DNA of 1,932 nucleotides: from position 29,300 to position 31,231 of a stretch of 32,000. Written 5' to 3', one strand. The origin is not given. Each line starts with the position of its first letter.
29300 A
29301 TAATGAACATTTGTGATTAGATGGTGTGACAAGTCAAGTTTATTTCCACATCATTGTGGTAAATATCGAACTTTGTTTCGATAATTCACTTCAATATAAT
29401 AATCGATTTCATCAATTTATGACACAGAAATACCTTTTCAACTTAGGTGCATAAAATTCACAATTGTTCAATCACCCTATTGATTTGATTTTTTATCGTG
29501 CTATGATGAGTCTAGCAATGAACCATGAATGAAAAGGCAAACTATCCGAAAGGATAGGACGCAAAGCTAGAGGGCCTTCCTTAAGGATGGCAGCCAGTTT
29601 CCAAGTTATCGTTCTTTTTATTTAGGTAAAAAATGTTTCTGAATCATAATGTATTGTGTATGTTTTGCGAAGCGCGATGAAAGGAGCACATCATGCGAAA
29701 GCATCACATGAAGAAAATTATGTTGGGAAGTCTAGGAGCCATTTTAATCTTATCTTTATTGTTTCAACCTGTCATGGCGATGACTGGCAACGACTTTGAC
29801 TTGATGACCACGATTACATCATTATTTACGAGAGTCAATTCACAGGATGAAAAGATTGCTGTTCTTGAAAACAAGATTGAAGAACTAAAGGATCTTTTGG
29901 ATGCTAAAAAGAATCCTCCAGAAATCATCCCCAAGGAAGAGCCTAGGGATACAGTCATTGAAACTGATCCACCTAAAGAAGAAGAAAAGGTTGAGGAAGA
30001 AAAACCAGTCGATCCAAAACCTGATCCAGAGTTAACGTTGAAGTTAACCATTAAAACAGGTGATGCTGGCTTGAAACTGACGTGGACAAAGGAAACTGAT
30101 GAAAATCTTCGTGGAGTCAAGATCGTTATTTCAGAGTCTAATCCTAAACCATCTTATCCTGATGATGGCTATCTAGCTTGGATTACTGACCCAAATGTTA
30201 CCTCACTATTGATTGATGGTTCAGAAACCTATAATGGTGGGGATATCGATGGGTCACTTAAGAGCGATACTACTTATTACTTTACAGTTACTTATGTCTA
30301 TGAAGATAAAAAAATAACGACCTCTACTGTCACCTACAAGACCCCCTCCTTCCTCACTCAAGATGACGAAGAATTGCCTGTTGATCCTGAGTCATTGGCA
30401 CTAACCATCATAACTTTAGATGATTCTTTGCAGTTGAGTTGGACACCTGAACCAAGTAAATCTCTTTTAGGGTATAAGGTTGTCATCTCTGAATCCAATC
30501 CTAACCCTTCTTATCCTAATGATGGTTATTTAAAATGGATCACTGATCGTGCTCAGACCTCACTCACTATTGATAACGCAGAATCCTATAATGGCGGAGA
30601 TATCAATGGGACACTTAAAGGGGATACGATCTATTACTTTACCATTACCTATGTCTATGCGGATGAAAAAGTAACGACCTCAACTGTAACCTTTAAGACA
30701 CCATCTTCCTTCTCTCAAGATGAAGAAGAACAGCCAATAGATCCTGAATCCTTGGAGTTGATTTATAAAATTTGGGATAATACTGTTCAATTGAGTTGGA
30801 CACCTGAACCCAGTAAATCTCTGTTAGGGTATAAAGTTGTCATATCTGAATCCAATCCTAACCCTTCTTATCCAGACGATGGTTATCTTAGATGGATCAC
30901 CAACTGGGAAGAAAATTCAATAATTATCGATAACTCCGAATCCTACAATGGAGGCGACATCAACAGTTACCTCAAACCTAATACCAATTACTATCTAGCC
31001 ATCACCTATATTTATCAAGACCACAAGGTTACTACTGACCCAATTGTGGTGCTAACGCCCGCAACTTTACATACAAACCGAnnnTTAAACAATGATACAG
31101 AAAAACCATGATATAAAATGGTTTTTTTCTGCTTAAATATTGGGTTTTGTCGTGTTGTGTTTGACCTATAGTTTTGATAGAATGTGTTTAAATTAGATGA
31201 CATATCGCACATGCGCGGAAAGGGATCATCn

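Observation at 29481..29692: Unannotatable-by-ORF class I c-di-GMP riboswitch driving a secreted triple-repeat protein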

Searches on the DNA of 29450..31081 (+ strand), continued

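Call 47: search_with_rna_model(model_id=R1, sources=[window, L001, L002, L003, L004, L005, L006, L007, L008, L009, L010, L011, L012, L013, L014, L015, L016, L017, L018, L019, L020, L021, L022, L023, L024, L025, L026, L027, L028, L029, L030, L031, L032, L033, L034, L035, L036, L037, L038, L039, L040, L041, L042, L043, L044, L045, L046, L047, L048, L049, L050, L051, L052, L053], max_evalue=1, make_alignment=true)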
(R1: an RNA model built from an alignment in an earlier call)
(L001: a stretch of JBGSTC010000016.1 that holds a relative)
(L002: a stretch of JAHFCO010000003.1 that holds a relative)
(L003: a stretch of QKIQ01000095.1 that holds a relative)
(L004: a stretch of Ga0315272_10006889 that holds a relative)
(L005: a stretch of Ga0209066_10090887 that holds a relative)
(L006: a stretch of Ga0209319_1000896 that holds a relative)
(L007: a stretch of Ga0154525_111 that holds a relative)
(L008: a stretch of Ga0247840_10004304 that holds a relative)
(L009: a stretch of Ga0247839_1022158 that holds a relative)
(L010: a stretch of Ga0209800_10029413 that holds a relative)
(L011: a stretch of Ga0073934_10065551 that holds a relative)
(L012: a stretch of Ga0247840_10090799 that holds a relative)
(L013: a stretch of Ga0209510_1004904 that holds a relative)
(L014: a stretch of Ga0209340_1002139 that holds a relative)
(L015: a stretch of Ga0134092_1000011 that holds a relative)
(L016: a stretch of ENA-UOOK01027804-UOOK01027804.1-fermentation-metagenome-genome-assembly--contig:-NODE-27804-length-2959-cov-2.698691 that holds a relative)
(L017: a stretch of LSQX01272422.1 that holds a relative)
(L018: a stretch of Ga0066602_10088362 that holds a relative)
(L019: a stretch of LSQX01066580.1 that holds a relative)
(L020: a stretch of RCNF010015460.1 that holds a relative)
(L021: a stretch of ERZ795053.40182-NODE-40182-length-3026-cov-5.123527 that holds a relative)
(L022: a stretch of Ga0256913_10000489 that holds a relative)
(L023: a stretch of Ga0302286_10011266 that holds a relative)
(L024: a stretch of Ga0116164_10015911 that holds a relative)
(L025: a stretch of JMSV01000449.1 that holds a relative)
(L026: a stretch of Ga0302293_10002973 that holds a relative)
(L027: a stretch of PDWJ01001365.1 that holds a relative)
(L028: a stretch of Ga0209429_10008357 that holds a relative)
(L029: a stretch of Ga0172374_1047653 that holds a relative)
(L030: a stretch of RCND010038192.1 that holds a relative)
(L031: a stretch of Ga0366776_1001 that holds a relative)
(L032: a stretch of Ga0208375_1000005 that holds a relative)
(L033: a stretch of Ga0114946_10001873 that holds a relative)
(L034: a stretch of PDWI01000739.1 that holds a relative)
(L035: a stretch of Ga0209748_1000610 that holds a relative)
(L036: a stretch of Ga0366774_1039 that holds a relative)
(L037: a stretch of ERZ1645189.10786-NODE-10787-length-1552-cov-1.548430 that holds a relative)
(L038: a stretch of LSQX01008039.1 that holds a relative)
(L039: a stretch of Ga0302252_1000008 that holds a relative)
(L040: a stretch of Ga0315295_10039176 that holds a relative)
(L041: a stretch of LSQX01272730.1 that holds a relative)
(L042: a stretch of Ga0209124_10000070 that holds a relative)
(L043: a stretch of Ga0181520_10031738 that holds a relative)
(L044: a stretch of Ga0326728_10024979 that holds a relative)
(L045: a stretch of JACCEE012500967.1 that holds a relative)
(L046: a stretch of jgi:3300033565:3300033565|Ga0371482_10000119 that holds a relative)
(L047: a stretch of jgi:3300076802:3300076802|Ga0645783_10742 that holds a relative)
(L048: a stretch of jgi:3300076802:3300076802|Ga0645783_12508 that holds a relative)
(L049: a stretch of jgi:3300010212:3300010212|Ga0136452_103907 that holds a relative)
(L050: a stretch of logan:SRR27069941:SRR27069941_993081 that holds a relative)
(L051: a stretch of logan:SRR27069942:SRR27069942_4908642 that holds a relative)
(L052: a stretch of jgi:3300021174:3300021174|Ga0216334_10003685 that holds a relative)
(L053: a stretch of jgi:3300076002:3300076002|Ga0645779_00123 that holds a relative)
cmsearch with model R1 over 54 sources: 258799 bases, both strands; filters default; matches with E-value up to 1: 16.
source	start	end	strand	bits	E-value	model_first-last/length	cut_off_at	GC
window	29518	29624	+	127.5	4.4e-30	1-107/107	no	0.41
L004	249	355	+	125.8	1.2e-29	1-107/107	no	0.39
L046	1326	1433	+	120.6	2.7e-28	1-107/107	no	0.44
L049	940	1049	+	118.8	8.2e-28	1-107/107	no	0.44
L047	1344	1450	+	117.5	1.8e-27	1-107/107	no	0.49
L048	1354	1460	+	116.6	3.1e-27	1-107/107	no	0.5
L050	273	377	+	115.6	5.6e-27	1-107/107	no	0.42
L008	2315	2421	+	105.4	2.6e-24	1-107/107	no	0.39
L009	1773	1879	+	105.4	2.6e-24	1-107/107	no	0.39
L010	552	658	+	105.4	2.6e-24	1-107/107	no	0.39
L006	1355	1461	+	89.1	4.8e-20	1-107/107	no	0.39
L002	1789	1895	+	88.1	9e-20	1-107/107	no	0.4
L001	1857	1963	+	87.6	1.2e-19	1-107/107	no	0.4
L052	1723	1831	+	85.8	3.7e-19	1-107/107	no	0.4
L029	137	256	+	42.6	7.5e-08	1-107/107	no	0.57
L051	1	35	+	27.7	0.00062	73-107/107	5'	0.34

Alignment A4: 16 matches aligned to the model, 136 columns, each read 5' to 3' on its own strand. Consensus structure (alignment columns), stored with it:
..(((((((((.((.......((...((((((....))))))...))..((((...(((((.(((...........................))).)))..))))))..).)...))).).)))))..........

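Call 75: search_rna_families(sources=[L046, L047, L048, L049, L050, L051, L052, L053], threshold=gathering)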
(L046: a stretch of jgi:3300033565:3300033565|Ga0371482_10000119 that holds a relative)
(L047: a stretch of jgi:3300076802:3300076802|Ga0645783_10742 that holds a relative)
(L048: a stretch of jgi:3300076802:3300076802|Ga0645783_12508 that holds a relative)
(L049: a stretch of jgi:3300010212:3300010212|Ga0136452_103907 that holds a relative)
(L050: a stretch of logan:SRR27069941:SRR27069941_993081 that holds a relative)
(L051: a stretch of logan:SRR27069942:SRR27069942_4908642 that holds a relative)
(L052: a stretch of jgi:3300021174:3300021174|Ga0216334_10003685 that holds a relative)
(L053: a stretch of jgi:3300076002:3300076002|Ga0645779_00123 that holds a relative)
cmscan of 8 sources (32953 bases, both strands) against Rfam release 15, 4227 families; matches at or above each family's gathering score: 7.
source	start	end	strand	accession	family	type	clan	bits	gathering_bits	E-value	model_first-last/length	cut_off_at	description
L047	3715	4059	+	RF00023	tmRNA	Gene;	CL00001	144.7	47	4.8e-57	1-374/374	no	transfer-messenger RNA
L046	1334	1414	+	RF01051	c-di-GMP-I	Cis-reg; riboswitch;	CL00126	66.3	35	4.6e-11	1-87/87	no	c-di-GMP-I riboswitch aptamer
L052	1732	1811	+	RF01051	c-di-GMP-I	Cis-reg; riboswitch;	CL00126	65.2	35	8.9e-11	1-87/87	no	c-di-GMP-I riboswitch aptamer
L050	281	358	+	RF01051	c-di-GMP-I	Cis-reg; riboswitch;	CL00126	63.4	35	2.4e-10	1-87/87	no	c-di-GMP-I riboswitch aptamer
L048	1362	1441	+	RF01051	c-di-GMP-I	Cis-reg; riboswitch;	CL00126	60.2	35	1.4e-09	1-87/87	no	c-di-GMP-I riboswitch aptamer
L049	949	1031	+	RF03167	c-di-GMP-I-GGC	Cis-reg; riboswitch;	CL00126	59.4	59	9.2e-12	1-80/80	no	c-di-GMP-I-GGC riboswitch aptamer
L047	1352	1431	+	RF01051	c-di-GMP-I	Cis-reg; riboswitch;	CL00126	57.9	35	5.2e-09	1-87/87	no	c-di-GMP-I riboswitch aptamer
